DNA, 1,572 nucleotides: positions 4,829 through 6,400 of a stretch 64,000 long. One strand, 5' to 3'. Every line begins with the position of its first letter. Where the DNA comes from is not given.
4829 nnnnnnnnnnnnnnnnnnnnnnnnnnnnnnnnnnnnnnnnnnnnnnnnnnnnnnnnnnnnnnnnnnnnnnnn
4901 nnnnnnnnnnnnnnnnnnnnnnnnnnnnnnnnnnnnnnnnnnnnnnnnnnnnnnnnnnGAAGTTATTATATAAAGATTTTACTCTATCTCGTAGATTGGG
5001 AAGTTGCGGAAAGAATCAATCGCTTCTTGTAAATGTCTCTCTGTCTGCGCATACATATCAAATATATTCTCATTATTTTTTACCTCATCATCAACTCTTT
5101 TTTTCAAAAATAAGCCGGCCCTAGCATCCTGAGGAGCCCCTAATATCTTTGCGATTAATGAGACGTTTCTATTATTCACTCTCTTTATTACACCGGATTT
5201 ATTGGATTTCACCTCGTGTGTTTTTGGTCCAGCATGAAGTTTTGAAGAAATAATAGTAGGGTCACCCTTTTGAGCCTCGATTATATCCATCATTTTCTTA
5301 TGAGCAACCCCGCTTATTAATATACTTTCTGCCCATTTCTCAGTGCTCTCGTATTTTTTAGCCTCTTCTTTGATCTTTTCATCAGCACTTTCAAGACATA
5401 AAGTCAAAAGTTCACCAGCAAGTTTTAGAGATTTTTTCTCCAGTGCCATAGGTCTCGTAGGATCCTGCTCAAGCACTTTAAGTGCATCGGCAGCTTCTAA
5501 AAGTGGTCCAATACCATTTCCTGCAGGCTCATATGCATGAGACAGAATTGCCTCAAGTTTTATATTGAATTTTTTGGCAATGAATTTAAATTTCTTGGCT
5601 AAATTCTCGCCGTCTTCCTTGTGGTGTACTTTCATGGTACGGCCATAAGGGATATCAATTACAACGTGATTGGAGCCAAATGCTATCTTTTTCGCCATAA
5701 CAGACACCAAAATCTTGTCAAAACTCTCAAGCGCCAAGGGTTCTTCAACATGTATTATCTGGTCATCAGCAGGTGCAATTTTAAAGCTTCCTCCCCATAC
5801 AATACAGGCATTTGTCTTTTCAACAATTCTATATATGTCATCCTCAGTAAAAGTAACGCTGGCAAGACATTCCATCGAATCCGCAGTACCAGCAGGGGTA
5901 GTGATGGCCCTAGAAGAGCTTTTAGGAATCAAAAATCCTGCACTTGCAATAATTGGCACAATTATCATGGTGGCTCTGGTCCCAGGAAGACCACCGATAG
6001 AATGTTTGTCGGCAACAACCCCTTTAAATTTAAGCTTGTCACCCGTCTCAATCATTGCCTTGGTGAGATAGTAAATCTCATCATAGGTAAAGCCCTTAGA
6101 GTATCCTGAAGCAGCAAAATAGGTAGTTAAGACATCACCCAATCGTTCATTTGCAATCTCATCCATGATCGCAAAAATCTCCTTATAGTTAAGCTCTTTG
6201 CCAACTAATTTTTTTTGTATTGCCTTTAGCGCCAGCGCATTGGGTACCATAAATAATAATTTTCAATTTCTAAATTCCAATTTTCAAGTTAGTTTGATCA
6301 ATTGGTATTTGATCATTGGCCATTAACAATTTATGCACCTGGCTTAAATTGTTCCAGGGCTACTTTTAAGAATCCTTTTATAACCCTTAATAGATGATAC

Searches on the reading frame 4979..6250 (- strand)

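Call 61: search_protein_families(library=pfam, proteins=[window:4979-6250:-], max_evalue=0.001)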
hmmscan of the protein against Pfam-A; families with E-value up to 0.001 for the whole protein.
window:4979-6250:- (423 aa): 3 families
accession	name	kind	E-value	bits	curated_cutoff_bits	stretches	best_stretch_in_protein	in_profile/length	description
PF02885.22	Glycos_trans_3N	-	2.9e-11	43.4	26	1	9-70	2-63/63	Glycosyl transferase family, helical bundle domain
PF07831.19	PYNP_C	-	1e-08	35.1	27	1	354-416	1-70/75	Pyrimidine nucleoside phosphorylase C-terminal domain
PF00591.27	Glycos_transf_3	-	1.2e-07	32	27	1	78-216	3-153/253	Glycosyl transferase family, a/b domain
